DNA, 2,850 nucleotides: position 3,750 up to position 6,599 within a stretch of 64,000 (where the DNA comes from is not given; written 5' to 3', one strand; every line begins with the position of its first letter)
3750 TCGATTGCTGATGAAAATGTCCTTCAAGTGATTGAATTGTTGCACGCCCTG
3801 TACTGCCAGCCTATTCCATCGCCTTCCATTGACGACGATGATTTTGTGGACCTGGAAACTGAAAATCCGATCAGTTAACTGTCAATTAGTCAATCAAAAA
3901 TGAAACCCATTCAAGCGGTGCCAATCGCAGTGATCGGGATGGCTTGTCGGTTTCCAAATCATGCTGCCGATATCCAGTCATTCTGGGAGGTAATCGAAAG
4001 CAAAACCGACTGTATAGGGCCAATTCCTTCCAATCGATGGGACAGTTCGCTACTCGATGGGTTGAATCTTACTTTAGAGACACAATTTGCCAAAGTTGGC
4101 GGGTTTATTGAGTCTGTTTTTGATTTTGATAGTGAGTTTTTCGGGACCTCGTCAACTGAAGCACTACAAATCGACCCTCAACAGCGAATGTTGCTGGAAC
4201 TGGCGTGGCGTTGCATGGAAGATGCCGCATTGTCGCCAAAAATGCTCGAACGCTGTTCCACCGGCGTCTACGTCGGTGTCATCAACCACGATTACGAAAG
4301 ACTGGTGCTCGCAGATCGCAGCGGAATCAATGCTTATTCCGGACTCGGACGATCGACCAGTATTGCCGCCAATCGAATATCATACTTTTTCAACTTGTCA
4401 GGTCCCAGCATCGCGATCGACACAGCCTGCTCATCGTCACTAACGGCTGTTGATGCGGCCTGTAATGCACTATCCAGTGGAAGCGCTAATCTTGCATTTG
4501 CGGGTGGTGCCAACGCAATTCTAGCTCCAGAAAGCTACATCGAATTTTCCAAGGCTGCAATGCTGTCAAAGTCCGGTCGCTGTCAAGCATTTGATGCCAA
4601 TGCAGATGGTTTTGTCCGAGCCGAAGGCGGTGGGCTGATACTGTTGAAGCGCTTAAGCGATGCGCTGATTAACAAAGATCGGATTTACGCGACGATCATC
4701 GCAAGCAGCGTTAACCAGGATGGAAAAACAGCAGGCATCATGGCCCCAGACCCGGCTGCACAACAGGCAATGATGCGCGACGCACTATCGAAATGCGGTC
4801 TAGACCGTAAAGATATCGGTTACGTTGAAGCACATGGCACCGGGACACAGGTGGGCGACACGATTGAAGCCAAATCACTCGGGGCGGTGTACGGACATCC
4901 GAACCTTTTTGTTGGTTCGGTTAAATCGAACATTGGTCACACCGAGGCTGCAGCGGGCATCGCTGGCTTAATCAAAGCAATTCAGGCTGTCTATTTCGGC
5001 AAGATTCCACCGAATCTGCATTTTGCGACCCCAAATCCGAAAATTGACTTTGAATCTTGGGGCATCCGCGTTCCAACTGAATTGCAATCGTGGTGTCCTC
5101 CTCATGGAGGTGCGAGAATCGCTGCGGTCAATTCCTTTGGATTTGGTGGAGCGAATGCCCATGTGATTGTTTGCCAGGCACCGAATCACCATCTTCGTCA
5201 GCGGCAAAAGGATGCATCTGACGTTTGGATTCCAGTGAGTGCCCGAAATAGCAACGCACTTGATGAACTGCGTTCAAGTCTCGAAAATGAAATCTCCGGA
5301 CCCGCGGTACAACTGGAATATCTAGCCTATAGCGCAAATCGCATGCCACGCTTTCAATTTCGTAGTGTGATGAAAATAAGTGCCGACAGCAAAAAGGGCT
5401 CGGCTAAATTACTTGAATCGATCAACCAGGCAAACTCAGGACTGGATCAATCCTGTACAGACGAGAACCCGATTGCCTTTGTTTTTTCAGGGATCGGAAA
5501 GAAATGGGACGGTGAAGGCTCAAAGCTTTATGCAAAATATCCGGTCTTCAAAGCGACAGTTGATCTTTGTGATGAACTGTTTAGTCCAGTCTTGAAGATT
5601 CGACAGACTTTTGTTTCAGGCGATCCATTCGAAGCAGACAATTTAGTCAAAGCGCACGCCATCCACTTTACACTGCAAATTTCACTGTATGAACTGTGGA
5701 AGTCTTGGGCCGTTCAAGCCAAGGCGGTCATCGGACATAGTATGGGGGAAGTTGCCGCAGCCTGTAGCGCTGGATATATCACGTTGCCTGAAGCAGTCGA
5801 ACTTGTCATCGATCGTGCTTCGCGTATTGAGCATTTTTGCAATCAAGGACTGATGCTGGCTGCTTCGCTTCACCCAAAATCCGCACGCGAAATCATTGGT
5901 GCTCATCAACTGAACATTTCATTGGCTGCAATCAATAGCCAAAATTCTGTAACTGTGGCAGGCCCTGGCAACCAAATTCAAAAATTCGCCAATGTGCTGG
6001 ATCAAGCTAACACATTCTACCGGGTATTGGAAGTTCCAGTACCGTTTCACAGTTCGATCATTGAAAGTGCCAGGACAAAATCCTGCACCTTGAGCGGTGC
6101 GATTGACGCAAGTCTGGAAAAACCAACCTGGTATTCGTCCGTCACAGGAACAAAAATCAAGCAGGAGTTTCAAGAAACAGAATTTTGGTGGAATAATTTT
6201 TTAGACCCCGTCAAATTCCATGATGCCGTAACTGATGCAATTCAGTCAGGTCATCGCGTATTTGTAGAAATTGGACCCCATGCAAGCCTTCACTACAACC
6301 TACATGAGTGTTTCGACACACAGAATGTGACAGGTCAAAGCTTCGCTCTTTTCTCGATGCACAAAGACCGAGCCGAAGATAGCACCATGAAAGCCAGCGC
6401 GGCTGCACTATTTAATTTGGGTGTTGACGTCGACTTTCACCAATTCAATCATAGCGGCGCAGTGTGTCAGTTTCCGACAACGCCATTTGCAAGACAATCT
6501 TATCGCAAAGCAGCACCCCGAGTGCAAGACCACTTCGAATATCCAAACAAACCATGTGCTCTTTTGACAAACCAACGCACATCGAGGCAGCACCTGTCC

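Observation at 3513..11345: Fungal-like highly reducing single-module PKS placed behind a Sox-linked ArsR regulator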

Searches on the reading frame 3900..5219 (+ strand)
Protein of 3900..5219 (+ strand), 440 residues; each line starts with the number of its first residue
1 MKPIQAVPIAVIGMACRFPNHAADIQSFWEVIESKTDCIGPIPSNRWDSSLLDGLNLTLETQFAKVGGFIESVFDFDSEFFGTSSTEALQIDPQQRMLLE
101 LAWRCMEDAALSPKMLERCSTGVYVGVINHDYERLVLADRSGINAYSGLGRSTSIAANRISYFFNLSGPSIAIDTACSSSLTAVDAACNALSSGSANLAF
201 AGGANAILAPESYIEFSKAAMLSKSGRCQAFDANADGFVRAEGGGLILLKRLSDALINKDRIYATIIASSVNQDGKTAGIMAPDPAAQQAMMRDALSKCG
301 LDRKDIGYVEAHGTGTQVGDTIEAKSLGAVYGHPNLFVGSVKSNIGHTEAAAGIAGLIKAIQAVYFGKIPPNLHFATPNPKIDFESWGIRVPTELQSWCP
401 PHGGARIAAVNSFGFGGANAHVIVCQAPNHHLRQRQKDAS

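Call 49: search_solved_structures(query=window:3900-5219:+, max_evalue=1e-60, show_alignments=0)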
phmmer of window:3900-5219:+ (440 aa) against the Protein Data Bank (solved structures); distinct sequences matched with E-value up to 1e-60: 74 (the best 60 are shown).
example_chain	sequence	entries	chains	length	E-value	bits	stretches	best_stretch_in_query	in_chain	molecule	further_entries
7zma_A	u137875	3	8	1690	6.2e-187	625.2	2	3-425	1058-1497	Putative polyketide synthase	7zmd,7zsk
4mz0_A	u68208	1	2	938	3.3e-116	392.2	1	7-429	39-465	CurL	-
8cuy_A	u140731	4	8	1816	1.5e-109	370.3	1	8-426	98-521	Polyketide synthase PKS13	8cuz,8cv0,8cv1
7uk4_A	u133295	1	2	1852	1.6e-109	370.2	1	8-426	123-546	Polyketide synthase PKS13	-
9f48_A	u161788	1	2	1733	7.2e-109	368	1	3-427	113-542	Polyketide synthase Pks13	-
7uwr_A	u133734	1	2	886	1.1e-107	364.1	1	8-429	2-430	Narbonolide/10-deoxymethynolide synthase PikA1, modules 1 and 2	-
9jj9_B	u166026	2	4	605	1.2e-105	357.4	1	7-428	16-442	Polyketide synthase GfsA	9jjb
7m7i_B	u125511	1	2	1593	2.5e-105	356.3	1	3-429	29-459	EryAI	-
7m7j_B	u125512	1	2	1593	2.5e-105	356.3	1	3-429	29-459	EryAI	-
7m7f_B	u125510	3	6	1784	3e-105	356.1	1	3-429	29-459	EryAI,6-deoxyerythronolide-B synthase EryA3, modules 5 and 6 chimera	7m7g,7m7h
8tjn_B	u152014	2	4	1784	3e-105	356.1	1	3-429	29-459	EryAI,6-deoxyerythronolide-B synthase EryA3, modules 5 and 6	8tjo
8in9_A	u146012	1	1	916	5e-105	355.3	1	7-428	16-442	Polyketide synthase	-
9pat_A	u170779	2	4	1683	7.3e-104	351.5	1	3-429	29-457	6-deoxyerythronolide-B synthase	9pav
9pat_C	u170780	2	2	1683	7.6e-104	351.5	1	3-429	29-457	6-deoxyerythronolide-B synthase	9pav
9pc6_A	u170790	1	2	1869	9.2e-104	351.2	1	3-429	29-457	6-deoxyerythronolide-B synthase,RifR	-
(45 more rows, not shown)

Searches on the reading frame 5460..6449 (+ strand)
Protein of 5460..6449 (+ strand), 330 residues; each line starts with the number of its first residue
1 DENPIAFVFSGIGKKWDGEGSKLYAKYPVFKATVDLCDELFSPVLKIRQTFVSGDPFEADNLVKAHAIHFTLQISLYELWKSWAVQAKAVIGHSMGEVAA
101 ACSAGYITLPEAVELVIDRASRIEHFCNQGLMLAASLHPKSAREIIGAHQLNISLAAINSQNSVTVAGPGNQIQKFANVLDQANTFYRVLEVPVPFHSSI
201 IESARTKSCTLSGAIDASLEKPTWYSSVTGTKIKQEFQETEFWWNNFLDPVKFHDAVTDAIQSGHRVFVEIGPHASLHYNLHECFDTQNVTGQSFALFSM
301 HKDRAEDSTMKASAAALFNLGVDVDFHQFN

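Call 82: search_solved_structures(query=window:5460-6449:+, max_evalue=1e-20, show_alignments=3)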
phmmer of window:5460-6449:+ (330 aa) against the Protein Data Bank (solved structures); distinct sequences matched with E-value up to 1e-20: 47.
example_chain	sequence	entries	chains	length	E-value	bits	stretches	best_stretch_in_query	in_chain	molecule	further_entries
2qo3_A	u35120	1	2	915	1.6e-43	152.6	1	4-325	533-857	EryAII Erythromycin polyketide synthase modules 3 and 4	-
6c9u_A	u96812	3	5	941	1.7e-43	152.5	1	4-325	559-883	6-deoxyerythronolide-B synthase EryA2, modules 3 and 4 | EryAII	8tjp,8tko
7m7e_B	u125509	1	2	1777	4.9e-43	151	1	4-325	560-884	6-deoxyerythronolide-B synthase EryA2, modules 3 and 4,EryAI,6-deoxyerythronolide-B syntha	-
8tpw_A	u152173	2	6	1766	5.2e-43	150.9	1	4-325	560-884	EryAII,EryAII,EryAII,EryAII,6-deoxyerythronolide-B synthase EryA3, modules 5 and 6 | EryAII,EryAII,EryAII,6-deoxyerythronolide-B synthase EryA3, modules 5 and 6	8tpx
6l3m_A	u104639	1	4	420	4.3e-37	131.4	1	5-325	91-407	Polyketide synthase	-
6l3n_A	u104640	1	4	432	4.7e-37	131.3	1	5-325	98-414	polyketide synthase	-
6j0u_A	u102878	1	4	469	5.8e-37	131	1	5-325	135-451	Type 1 modular polyketide synthase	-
8jpt_A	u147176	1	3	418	5.3e-36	127.9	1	4-292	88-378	Polyene macrolide polyketide synthase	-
8g4u_A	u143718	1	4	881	1.2e-35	126.7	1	5-326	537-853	EryAIII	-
2hg4_A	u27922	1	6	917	1.7e-35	126.2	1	5-326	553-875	6-Deoxyerythronolide B Synthase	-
8jpu_A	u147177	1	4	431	1.3e-33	120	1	4-322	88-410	Tylactone synthase modules 4 & 5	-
9nju_A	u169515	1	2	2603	7.9e-33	117.4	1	3-327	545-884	Probable polyketide synthase 16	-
4mz0_A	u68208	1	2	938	4.6e-32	114.9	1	5-277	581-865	CurL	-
6iyr_A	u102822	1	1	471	1.8e-31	112.9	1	6-326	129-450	Type I modular polyketide synthase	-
8ee0_A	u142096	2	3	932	2.4e-31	112.6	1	6-326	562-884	6-deoxyerythronolide B synthase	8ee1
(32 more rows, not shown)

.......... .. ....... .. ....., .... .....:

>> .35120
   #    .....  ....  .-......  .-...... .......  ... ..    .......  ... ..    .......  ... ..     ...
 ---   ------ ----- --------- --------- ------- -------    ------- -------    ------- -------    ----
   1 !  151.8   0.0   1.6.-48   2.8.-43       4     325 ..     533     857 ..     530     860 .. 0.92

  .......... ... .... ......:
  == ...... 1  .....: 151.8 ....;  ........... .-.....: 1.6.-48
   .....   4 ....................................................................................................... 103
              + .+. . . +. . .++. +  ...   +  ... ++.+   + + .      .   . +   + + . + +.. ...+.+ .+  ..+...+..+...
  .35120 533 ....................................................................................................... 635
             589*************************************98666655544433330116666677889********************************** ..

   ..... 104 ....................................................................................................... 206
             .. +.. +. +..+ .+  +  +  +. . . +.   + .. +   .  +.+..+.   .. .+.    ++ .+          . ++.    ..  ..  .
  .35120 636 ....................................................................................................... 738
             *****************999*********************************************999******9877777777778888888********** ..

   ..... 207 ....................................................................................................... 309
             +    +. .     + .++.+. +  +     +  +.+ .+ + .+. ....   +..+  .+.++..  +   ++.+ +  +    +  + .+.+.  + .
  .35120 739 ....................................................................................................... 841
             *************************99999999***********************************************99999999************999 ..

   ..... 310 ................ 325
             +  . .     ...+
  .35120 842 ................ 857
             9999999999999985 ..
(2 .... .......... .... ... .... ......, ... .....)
